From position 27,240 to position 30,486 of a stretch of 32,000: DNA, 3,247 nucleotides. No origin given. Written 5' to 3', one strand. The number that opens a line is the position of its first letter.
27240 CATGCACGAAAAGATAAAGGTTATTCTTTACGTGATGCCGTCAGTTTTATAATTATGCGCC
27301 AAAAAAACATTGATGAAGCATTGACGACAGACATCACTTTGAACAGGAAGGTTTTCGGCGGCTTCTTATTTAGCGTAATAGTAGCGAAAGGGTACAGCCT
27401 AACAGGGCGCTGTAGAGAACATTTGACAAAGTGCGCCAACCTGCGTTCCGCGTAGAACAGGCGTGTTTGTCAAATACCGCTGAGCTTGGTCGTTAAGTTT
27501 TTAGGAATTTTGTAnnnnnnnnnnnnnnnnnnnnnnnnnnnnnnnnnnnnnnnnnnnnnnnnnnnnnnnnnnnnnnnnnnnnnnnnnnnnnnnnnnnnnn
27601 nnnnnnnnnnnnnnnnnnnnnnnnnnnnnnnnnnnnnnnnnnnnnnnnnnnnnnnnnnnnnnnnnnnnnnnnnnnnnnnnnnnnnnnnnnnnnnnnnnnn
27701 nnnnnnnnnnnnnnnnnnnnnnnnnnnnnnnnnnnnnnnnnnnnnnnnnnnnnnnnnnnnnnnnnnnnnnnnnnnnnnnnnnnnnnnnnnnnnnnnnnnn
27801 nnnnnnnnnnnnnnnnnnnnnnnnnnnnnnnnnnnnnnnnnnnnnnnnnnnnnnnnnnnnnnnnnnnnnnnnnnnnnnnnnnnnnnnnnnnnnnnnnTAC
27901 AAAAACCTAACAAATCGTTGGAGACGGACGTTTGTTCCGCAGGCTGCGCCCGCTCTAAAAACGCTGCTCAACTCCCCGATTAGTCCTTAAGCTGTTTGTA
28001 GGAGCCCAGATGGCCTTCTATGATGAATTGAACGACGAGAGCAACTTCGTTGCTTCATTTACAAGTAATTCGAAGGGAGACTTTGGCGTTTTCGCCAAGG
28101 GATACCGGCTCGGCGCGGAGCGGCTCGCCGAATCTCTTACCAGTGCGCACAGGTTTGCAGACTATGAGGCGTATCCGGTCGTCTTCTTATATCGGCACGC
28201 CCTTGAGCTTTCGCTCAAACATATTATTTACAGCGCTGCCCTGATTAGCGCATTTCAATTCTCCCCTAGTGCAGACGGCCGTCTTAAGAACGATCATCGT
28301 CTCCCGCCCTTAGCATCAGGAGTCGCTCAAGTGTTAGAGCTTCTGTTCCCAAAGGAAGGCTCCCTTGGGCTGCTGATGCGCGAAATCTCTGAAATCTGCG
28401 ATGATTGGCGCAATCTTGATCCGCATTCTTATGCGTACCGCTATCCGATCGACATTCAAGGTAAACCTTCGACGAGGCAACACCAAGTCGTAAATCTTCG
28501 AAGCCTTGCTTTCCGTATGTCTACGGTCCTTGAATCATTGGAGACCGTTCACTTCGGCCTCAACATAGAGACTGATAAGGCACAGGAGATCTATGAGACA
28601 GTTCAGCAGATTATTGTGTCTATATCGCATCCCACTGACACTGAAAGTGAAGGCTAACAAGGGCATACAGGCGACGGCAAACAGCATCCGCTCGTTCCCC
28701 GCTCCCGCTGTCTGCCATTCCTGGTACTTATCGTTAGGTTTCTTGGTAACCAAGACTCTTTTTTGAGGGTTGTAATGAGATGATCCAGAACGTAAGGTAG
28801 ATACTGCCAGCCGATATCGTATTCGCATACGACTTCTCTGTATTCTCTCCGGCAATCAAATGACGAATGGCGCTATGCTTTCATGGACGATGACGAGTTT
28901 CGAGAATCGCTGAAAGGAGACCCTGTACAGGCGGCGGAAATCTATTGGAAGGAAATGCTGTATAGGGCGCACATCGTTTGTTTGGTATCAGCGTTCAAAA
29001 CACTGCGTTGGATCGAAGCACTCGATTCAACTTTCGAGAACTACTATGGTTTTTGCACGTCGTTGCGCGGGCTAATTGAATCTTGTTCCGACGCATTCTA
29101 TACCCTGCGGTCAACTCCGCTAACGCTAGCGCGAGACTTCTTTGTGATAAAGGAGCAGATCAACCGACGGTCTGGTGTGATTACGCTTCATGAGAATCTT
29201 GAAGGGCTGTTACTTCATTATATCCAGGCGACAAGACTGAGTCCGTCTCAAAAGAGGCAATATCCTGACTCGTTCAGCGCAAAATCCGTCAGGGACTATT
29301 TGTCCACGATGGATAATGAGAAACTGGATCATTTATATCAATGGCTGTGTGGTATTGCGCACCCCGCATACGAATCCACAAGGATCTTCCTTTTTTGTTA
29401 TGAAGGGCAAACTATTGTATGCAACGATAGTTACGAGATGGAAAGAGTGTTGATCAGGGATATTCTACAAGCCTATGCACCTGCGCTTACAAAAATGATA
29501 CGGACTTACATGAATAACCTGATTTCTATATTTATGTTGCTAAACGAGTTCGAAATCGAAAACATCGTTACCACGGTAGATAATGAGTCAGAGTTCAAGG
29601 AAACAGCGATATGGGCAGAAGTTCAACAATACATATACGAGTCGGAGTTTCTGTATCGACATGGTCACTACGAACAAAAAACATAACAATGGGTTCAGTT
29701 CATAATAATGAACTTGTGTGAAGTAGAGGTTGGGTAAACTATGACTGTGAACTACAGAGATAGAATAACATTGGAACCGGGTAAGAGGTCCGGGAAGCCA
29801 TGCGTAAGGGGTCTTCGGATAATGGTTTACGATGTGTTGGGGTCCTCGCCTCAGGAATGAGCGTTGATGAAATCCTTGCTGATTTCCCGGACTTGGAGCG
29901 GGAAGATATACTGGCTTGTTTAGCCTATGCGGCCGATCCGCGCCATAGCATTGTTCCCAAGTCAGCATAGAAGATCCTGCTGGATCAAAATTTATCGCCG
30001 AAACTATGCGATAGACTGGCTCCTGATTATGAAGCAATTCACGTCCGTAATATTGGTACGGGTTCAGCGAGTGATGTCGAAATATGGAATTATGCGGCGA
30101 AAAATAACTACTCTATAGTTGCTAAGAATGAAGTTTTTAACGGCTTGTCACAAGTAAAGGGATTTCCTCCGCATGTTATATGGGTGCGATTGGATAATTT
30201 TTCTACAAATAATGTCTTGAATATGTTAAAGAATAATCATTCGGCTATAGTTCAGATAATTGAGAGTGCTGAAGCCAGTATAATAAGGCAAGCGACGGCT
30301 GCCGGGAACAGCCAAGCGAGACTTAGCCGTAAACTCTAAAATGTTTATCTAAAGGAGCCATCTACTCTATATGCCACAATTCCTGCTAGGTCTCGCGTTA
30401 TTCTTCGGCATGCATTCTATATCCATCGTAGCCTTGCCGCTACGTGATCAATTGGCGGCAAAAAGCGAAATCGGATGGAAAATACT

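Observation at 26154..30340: Integron-type gene-cassette array with no integrase in sight (CALIN-like)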

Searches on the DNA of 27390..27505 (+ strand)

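Call 28: search_dna_similar(query=window:27390-27505:+, collection=plasmids, mode=distant, max_evalue=10, max_rows=12)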
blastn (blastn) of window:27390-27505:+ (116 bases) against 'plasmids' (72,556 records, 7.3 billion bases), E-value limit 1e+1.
Records with a match: 1; places in all: 1; records where one place covers at least 80% of the query: 0.
Best place of each record, by identity: 80-90% 1.
By first word of the organism name: Legionella 1.
By predicted mobility (MOB-suite, as given by PLSDB): non-mobilizable 1.
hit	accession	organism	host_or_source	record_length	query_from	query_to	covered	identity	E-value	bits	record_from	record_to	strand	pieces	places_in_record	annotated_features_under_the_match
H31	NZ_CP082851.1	Legionella longbeachae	-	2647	15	47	28%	84.8%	4e+0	38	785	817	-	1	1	IS66 family transposase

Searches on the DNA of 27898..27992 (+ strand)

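Call 29: search_dna_similar(query=window:27898-27992:+, collection=plasmids, mode=distant, max_evalue=10, max_rows=12)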
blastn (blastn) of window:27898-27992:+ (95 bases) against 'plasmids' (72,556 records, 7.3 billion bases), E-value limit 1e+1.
Records with a match: 227; places in all: 235; records where one place covers at least 80% of the query: 0.
Best place of each record, by identity: >=99% 1; 95-99% 2; 90-95% 3; 80-90% 220; 60-80% 1.
By first word of the organism name: Enterobacter 91; Klebsiella 57; Citrobacter 19; Pseudomonas 15; Escherichia 13; Rhizobium 9; Serratia 4; Providencia 3; Leclercia 2; Vibrio 2; and 11 more.
By predicted mobility (MOB-suite, as given by PLSDB): conjugative 167; non-mobilizable 35; mobilizable 25.
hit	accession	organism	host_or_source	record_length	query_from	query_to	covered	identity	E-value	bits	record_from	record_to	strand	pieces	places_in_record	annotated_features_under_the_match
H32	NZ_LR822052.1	Stutzerimonas stutzeri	-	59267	11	77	71%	83.6%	1e-10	73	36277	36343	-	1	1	ANT(2'')-Ia: ANT(2'')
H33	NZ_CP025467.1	Klebsiella pneumoniae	Homo sapiens,mixed culture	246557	11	77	71%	80.6%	7e-8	64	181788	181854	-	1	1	AAC(6')-Ib8: AAC(6')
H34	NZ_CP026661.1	Salmonella enterica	minced meat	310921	11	77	71%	80.6%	7e-8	64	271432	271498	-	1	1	AAC(6')-Ib8: AAC(6')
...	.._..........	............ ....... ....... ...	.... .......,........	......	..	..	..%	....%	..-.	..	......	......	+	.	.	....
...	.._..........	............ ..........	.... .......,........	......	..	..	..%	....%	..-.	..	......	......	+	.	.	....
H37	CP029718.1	Enterobacter cloacae complex sp.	-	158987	11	77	71%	80.6%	7e-8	64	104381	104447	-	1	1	none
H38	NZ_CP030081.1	Enterobacter hormaechei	Homo sapiens,sptum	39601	11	77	71%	80.6%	7e-8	64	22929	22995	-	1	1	none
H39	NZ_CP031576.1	Enterobacter hormaechei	Homo sapiens,Rectal swab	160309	11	77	71%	80.6%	7e-8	64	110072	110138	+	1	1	none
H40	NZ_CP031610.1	Escherichia coli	Homo sapiens,Rectal swab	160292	11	77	71%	80.6%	7e-8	64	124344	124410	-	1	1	none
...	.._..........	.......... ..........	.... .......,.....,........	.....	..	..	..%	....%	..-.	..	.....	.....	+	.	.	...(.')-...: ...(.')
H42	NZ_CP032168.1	Klebsiella pneumoniae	-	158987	11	77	71%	80.6%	7e-8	64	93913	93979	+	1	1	none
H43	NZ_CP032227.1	Klebsiella pneumoniae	-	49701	11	77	71%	80.6%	7e-8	64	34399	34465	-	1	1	none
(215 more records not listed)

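Call 36: get_annotated_region(hit=H33, flank=6000)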
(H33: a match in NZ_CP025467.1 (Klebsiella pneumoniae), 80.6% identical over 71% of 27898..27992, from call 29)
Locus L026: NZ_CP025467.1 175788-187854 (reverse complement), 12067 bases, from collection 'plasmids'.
description: Klebsiella pneumoniae strain JS187 plasmid p187-1, complete sequence
organism: Klebsiella pneumoniae (NCBI taxid 573)
taxonomy: Bacteria; Pseudomonadota; Gammaproteobacteria; Enterobacterales; Enterobacteriaceae; Klebsiella; Klebsiella pneumoniae
host: -; source: Homo sapiens,mixed culture; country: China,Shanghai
typing (MOB-suite, as given by PLSDB): non-mobilizable; replicon IncFIB,IncU; mating-pair formation MPF_F
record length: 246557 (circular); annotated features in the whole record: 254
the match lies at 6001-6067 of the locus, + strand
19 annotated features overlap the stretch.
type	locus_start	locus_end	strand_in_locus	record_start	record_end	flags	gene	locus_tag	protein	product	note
CDS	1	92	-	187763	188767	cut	-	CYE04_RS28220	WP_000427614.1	IS110-like element IS5075 family transposase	GO:0006313 - DNA transposition [Evidence IEA]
CDS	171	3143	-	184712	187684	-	-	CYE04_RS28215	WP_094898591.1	Tn3 family transposase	-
CDS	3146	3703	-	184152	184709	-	-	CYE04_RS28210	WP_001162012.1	recombinase family protein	GO:0006310 - DNA recombination [Evidence IEA]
CDS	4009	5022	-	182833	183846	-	intI1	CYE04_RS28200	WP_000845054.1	class 1 integron integrase IntI1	-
CDS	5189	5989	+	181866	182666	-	-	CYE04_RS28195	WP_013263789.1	subclass B1 metallo-beta-lactamase VIM-1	-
predicted_resistance_gene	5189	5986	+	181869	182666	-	blaVIM-1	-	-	subclass B1 metallo-beta-lactamase VIM-1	predicted by amrfinderplus; class BETA-LACTAM; identity 100.0%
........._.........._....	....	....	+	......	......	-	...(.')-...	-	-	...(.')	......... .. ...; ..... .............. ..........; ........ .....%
CDS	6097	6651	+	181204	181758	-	-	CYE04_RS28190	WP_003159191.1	aminoglycoside N-acetyltransferase AAC(6')-Ib4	-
predicted_resistance_gene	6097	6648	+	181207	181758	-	aac(6')-Ib4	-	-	aminoglycoside N-acetyltransferase AAC(6')-Ib4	predicted by amrfinderplus; class AMINOGLYCOSIDE; identity 100.0%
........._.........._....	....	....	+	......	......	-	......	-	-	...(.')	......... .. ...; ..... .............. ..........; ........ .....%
predicted_resistance_gene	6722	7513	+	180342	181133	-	aph(3')-XV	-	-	aminoglycoside O-phosphotransferase APH(3')-XV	predicted by amrfinderplus; class AMINOGLYCOSIDE; identity 100.0%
predicted_resistance_gene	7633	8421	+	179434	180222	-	aadA1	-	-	ANT(3'')-Ia family aminoglycoside nucleotidyltransferase AadA1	predicted by amrfinderplus; class AMINOGLYCOSIDE; identity 100.0%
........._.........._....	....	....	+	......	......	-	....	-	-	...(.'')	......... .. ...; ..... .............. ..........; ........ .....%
CDS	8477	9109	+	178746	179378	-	-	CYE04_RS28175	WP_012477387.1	type B-2 chloramphenicol O-acetyltransferase CatB2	-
predicted_resistance_gene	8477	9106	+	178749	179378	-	catB2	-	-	type B-2 chloramphenicol O-acetyltransferase CatB2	predicted by amrfinderplus; class PHENICOL; identity 100.0%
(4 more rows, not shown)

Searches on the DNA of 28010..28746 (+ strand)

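Call 30: search_dna_similar(query=window:28645-28746:+, collection=plasmids, mode=distant, max_evalue=10, max_rows=12)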
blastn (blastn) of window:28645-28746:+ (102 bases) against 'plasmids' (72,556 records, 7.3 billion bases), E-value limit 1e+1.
Records with a match: 5; places in all: 5; records where one place covers at least 80% of the query: 0.
Best place of each record, by identity: >=99% 1; 95-99% 1; 90-95% 2; 80-90% 1.
By first word of the organism name: Methylobacterium 2; Haematobacter 1; Sinorhizobium 1; Pseudorhodobacter 1.
By predicted mobility (MOB-suite, as given by PLSDB): non-mobilizable 3; mobilizable 2.
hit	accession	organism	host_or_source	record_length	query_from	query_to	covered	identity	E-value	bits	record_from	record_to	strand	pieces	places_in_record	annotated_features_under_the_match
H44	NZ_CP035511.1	Haematobacter massiliensis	single cell,human skin swab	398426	32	61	29%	90.3%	8e-1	40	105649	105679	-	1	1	ABC transporter substrate-binding protein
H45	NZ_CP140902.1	Sinorhizobium medicae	Medicago lupulina,whole organism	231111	24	54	30%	87.1%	8e-1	39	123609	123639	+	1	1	RHE_PE00001 family protein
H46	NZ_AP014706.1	Methylobacterium aquaticum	-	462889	27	53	26%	92.6%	2e-1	41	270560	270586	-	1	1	branched-chain amino acid ABC transporter permease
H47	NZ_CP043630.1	Methylobacterium aquaticum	Prosopis cineraria,pure bacterial ...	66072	25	47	23%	95.7%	3e+0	38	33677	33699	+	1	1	DUF262 domain-containing protein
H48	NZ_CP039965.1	Pseudorhodobacter turbinis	single bacterial isolate,Turban shell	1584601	38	57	20%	100.0%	3e+0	37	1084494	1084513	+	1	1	record has no annotation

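Call 43: search_with_rna_model(model_id=R1, sources=[L023, L024, L025, L013, L001], filters=off, max_evalue=10)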
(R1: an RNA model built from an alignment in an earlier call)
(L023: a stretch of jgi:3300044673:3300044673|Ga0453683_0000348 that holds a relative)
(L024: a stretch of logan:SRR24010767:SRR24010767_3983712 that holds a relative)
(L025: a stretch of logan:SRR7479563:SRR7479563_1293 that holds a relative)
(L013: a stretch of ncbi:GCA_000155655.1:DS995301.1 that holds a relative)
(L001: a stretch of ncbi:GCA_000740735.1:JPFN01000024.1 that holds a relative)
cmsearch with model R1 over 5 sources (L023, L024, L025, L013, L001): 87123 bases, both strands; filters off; matches with E-value up to 10: 19.
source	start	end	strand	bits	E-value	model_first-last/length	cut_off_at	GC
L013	6153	6224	+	49.7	1.3e-10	1-72/72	no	0.71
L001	8215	8286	-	49.7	1.3e-10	1-72/72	no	0.71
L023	8634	8717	+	28.1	6.1e-05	1-72/72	no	0.62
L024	3218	3301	+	28.1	6.1e-05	1-72/72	no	0.62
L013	8282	8369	+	17.1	0.046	1-72/72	no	0.58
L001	6070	6157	-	17.1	0.046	1-72/72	no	0.58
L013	6153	6224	-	15.1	0.15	1-72/72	no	0.71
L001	8215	8286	+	15.1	0.15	1-72/72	no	0.71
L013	7027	7128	+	14.8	0.19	1-72/72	no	0.52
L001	7311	7412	-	14.8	0.19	1-72/72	no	0.52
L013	7535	7622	+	13.9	0.31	1-72/72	no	0.53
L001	6817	6904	-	13.9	0.31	1-72/72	no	0.53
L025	15946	16079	+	9.5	4.4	1-72/72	no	0.59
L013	9311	9365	+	9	6.1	1-72/72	no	0.36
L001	5074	5128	-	9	6.1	1-72/72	no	0.36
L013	7182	7238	-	8.7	7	1-72/72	no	0.46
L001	7201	7257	+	8.7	7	1-72/72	no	0.46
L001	18044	18135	-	8.7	7.3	1-72/72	no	0.46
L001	21588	21611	-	8.3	9.3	1-72/72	no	0.42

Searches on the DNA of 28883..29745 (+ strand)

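Call 31: search_dna_similar(query=window:29670-29745:+, collection=plasmids, mode=distant, max_evalue=10, max_rows=12)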
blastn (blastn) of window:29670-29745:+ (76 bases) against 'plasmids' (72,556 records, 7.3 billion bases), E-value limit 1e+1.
No match.

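Call 47: search_with_rna_model(model_id=R1, sources=[L028, L029], filters=off, max_evalue=10, show_alignments=3)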
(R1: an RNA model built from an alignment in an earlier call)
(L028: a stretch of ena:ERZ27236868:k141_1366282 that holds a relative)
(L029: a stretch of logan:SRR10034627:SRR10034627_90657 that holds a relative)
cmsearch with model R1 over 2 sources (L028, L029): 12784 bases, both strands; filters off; matches with E-value up to 10: 20.
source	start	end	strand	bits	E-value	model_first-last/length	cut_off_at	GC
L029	3177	3236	+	39.5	9e-09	1-72/72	no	0.53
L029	3943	4011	+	35.2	1.2e-07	1-72/72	no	0.57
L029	5734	5861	+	21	0.00065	1-72/72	no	0.55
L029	6799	6914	+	18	0.0039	1-72/72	no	0.52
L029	1202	1235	+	9.3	0.74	1-72/72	no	0.62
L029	3943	4011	-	9.2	0.76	1-72/72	no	0.57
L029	1554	1567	+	8.8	1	1-72/72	no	0.57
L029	903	939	+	8.7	1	1-72/72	no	0.62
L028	437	460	-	8.2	1.4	1-72/72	no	0.42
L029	1554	1567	-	7.4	2.2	1-72/72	no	0.57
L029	9619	9646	-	6.9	3.1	1-72/72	no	0.5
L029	381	431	+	6.9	3.2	1-72/72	no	0.63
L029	3370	3390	+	6.4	4.3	1-72/72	no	0.52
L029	1785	1892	-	6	5.2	1-72/72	no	0.61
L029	10675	10690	+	5.5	7.2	1-72/72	no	0.38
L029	5734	5748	-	5.5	7.2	1-72/72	no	0.47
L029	2456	2500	+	5.4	7.5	18-55/72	no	0.64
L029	10605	10690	-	5.2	8.5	1-72/72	no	0.4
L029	1323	1436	+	5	9.5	1-72/72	no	0.55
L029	3189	3236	-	5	9.9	1-72/72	no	0.6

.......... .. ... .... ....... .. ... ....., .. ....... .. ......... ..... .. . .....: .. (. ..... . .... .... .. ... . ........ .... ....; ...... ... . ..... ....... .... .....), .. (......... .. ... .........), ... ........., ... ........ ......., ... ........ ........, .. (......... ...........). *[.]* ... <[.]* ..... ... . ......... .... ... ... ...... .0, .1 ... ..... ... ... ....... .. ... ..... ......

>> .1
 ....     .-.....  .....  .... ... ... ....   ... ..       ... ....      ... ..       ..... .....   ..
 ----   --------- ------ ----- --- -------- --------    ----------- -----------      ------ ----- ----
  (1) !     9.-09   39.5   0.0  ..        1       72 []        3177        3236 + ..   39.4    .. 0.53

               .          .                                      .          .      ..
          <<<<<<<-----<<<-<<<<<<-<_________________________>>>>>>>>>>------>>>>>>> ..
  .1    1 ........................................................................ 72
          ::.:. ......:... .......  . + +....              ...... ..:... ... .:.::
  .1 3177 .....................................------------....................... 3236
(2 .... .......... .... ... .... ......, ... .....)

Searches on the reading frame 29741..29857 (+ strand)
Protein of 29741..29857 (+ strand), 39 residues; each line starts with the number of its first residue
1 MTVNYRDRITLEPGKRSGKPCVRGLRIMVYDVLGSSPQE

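Call 9: search_protein_families(library=pfam, max_evalue=0.01, proteins=[window:29741-29857:+])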
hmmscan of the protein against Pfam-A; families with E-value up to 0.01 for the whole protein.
window:29741-29857:+ (39 aa): 1 family
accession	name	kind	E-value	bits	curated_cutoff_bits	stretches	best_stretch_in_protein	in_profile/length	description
PF04255.20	DUF433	-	3.1e-07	30.5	23.6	1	9-34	1-26/56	Protein of unknown function (DUF433)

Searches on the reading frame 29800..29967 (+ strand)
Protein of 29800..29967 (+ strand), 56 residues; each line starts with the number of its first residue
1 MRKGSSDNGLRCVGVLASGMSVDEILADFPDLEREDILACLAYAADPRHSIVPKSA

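Call 9: search_protein_families(library=pfam, max_evalue=0.01, proteins=[window:29800-29967:+])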
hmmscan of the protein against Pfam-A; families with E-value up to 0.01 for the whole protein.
window:29800-29967:+ (56 aa): 1 family
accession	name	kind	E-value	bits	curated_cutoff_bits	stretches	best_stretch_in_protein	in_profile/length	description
PF04255.20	DUF433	-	2.9e-12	46.7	23.6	1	13-44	25-56/56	Protein of unknown function (DUF433)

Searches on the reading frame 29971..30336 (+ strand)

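Call 9: search_protein_families(library=pfam, max_evalue=0.01, proteins=[window:29971-30336:+])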
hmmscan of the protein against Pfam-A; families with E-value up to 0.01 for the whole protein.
window:29971-30336:+ (122 aa): 2 families
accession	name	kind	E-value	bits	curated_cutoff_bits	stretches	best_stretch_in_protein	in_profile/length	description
PF18480.7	DUF5615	-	3.1e-24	85.4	23.8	1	1-105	2-107/110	Domain of unknown function (DUF5615)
PF18478.7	PIN_10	-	0.003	18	26.2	1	1-55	2-61/84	PIN like domain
